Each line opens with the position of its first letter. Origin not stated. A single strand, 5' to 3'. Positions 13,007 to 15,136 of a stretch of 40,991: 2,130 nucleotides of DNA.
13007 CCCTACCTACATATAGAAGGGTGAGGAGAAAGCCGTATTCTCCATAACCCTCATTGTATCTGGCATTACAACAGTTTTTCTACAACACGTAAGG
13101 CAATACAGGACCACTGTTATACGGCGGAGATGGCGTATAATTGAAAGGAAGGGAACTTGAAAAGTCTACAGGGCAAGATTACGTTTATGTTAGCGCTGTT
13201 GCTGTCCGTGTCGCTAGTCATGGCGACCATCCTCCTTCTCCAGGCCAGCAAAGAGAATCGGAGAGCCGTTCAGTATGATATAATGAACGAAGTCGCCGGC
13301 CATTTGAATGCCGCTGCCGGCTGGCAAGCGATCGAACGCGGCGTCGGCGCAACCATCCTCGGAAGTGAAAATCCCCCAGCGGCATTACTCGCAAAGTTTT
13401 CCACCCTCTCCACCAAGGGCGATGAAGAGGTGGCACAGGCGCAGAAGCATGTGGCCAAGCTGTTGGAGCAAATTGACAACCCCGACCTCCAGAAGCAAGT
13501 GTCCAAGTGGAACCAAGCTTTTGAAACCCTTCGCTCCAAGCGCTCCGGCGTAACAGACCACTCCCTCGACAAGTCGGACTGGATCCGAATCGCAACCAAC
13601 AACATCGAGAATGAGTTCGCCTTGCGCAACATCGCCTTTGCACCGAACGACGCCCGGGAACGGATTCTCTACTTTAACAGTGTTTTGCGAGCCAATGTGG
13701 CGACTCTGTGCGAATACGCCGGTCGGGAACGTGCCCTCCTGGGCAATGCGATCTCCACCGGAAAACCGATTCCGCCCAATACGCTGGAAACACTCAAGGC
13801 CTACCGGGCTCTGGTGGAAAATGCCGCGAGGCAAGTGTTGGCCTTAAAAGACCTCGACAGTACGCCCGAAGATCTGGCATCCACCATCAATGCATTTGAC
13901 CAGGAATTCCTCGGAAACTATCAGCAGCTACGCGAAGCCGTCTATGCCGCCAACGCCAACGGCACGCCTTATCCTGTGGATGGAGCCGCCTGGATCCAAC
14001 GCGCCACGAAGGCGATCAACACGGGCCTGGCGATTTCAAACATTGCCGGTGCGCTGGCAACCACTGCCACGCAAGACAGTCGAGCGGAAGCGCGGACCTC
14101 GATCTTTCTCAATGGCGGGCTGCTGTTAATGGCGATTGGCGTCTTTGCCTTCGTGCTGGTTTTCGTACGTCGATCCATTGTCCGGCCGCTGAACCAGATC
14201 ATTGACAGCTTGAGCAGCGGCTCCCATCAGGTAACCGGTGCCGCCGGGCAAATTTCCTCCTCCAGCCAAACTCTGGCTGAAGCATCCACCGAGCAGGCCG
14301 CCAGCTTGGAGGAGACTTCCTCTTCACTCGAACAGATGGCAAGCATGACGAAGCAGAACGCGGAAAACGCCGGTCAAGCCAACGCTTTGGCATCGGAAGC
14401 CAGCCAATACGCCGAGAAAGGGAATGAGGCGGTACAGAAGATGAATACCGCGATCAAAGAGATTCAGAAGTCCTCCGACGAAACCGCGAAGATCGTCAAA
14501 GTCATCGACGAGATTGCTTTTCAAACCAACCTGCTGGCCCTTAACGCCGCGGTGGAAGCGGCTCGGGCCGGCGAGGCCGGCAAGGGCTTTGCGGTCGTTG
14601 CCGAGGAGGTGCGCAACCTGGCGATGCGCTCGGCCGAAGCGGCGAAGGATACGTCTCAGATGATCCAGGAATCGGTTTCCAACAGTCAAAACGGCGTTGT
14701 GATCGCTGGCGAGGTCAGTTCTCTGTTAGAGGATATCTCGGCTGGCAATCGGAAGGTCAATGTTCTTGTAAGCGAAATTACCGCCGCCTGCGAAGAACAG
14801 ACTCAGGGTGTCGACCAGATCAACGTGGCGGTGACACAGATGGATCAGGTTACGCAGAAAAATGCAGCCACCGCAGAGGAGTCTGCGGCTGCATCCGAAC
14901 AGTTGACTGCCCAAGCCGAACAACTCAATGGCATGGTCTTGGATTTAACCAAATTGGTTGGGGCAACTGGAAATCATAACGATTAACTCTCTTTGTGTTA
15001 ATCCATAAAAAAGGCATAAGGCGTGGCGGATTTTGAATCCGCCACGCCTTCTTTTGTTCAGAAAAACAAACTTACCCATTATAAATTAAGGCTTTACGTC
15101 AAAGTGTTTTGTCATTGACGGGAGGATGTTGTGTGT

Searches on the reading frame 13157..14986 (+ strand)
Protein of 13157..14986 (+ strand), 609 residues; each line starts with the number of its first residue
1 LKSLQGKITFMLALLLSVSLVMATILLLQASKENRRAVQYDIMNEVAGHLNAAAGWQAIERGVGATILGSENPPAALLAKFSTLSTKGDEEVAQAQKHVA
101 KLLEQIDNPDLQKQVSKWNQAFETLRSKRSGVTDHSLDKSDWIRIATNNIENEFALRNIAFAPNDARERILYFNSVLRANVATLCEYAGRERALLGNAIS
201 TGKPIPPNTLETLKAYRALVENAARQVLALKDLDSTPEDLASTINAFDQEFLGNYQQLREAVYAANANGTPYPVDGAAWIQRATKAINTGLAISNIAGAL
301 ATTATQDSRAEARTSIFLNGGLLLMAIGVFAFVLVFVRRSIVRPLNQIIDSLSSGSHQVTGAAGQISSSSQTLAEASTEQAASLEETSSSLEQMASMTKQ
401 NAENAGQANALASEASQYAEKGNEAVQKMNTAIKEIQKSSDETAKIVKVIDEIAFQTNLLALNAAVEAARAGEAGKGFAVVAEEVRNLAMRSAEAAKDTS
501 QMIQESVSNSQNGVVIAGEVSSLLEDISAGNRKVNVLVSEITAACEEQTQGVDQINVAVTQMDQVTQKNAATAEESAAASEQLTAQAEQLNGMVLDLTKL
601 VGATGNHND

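Call 8: search_protein_families(library=pfam, proteins=[window:13157-14986:+], max_evalue=0.01)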
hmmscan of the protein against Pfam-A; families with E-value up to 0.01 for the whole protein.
window:13157-14986:+ (609 aa): 1 family
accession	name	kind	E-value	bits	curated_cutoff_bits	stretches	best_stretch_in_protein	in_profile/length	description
PF00015.26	MCPsignal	-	2.3e-45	155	34.6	1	411-566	3-172/172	Methyl-accepting chemotaxis protein (MCP) signalling domain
